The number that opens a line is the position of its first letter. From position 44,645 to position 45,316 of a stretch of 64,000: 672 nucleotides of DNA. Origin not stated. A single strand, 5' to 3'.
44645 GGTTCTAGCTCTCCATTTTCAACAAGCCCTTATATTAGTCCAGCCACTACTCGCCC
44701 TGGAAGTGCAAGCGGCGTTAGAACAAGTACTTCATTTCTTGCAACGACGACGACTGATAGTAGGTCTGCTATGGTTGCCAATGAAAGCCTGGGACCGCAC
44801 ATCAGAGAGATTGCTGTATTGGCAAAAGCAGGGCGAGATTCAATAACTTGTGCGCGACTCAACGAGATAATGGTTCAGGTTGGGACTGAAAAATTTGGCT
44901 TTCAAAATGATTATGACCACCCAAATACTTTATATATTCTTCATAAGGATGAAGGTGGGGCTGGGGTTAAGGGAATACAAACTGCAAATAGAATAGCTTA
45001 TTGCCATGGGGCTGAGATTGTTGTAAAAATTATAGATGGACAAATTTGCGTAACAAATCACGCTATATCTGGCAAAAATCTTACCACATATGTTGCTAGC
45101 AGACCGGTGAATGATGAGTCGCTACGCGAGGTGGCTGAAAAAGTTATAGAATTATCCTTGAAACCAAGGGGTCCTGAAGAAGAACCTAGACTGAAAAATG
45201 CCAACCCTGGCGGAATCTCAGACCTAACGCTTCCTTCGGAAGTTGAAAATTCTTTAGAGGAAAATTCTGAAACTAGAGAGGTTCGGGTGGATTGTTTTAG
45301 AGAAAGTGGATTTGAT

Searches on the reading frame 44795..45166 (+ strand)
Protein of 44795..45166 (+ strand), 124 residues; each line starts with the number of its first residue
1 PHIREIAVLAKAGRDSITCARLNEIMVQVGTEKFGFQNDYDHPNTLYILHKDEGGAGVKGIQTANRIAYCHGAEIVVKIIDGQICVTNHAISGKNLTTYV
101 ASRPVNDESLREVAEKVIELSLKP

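Call 23: search_solved_structures(query=A2, max_evalue=10, show_alignments=2)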
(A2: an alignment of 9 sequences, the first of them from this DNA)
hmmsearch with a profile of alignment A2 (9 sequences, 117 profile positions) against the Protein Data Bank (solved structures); distinct sequences matched with E-value up to 10: 26.
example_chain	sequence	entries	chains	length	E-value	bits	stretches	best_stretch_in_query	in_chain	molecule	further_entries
4rv1_A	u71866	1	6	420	5.7e-05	26.4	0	60-100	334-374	Engineered Protein OR497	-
2dx7_A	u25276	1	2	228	0.00063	23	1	5-106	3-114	aspartate racemase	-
1jfl_A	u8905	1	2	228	0.0017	21.7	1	5-106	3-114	ASPARTATE RACEMASE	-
4hxt_A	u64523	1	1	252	0.004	20.4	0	60-100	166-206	De Novo Protein OR329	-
7uek_A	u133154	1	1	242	0.011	19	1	44-112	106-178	OT3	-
1b73_A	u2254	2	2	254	0.012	18.9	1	51-104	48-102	GLUTAMATE RACEMASE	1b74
7kbq_A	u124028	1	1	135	0.012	18.9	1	49-106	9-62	DE NOVO DESIGNED OR689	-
4j29_A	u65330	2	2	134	0.012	18.9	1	42-113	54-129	Engineered Protein OR258 | DE NOVO DESIGNED PROTEIN OR258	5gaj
3lhf_A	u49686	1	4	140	0.02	18.1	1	59-89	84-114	Serine Recombinase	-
6snk_A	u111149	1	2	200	0.072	16.4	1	21-114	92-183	Collagen alpha-3(VI) chain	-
9lj9_B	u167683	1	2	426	0.075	16.3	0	43-75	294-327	3-hexulose-6-phosphate synthase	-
9han_C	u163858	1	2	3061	0.086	16.1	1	29-114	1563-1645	Collagen type VI alpha 3 chain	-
3tha_A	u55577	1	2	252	0.19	15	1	35-73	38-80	Tryptophan synthase alpha chain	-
2mr5_A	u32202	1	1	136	0.28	14.5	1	43-110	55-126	De novo designed Protein OR457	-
2nan_A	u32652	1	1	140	0.35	14.2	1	48-87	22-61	CD302 antigen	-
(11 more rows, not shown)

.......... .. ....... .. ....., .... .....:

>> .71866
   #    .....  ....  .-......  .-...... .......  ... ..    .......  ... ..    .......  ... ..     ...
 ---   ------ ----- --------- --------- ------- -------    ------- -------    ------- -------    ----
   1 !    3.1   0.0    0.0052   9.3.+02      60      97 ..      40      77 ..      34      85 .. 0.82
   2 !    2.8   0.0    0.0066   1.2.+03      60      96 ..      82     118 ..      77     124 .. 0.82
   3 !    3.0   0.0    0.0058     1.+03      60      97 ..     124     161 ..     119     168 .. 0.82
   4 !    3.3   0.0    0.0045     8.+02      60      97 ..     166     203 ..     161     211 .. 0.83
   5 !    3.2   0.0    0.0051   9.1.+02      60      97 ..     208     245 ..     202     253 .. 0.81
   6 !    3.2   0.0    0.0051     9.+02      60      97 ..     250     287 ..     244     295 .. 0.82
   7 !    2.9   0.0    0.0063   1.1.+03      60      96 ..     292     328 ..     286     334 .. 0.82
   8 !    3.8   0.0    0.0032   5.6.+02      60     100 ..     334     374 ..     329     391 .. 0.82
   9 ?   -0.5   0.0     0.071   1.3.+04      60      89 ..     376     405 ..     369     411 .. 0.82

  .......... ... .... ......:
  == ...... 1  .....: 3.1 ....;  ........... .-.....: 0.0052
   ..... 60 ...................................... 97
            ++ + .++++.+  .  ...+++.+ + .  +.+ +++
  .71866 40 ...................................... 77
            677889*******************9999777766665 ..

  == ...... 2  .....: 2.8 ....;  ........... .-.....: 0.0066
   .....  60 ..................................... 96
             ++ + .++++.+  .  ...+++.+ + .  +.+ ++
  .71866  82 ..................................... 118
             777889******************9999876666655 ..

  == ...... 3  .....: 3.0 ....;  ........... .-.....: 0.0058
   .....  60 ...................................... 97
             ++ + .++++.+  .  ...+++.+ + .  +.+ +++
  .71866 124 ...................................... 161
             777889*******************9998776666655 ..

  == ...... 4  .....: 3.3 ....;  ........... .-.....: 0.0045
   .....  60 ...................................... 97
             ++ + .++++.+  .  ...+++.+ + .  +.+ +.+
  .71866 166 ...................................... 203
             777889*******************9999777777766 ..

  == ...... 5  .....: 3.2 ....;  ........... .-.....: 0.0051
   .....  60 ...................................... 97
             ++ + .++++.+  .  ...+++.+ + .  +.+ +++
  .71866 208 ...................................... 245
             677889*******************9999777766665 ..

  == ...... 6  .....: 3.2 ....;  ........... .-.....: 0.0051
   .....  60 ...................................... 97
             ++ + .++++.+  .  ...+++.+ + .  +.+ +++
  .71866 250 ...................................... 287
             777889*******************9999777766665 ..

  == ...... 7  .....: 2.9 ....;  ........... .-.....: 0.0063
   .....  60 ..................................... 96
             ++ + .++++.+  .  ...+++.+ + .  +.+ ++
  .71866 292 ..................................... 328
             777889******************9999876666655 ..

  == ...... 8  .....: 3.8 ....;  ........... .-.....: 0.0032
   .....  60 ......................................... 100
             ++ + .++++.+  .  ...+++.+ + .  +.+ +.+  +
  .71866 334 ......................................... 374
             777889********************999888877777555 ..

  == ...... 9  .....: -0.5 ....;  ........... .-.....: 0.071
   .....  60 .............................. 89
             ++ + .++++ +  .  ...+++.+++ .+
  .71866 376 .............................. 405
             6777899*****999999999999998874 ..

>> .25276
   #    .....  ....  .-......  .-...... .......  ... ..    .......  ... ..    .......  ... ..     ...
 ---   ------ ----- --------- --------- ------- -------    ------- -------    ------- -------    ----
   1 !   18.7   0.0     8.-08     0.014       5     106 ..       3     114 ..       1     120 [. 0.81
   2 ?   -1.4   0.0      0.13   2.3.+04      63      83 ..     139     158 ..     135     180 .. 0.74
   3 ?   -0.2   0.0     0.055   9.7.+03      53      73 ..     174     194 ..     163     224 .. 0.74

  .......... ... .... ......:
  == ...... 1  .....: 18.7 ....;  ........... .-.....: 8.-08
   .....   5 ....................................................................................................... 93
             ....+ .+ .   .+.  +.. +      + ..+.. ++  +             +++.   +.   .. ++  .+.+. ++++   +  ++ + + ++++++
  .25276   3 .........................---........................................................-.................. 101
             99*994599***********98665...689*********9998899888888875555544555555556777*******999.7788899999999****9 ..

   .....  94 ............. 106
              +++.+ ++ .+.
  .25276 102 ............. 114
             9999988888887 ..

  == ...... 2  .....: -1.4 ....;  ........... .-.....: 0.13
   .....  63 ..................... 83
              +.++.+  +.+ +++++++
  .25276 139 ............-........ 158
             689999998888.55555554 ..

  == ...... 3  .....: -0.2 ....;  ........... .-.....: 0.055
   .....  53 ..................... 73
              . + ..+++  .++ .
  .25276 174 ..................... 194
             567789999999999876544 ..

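Call 52: search_protein_families(library=pfam, alignment_id=A2, max_evalue=10)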
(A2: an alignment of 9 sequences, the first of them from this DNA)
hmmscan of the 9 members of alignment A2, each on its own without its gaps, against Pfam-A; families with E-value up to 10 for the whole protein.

A. member 1, seq(124 aa): 0 families

B. families by the number of members that match (of 9 scanned): 6 families
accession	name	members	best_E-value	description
PF00682.25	HMGL-like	2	0.11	HMGL-like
PF02787.25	CPSase_L_D3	1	0.011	Carbamoyl-phosphate synthetase large chain, oligomerisation domain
PF18133.7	HydF_tetramer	1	0.084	Hydrogen maturase F tetramerization domain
PF13591.12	MerR_2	1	0.092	MerR HTH family regulatory protein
PF02729.26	OTCace_N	1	0.14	Aspartate/ornithine carbamoyltransferase, carbamoyl-P binding domain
PF22255.2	Gp44-like_2nd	1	0.17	Baseplate hub protein gp44-like, second domain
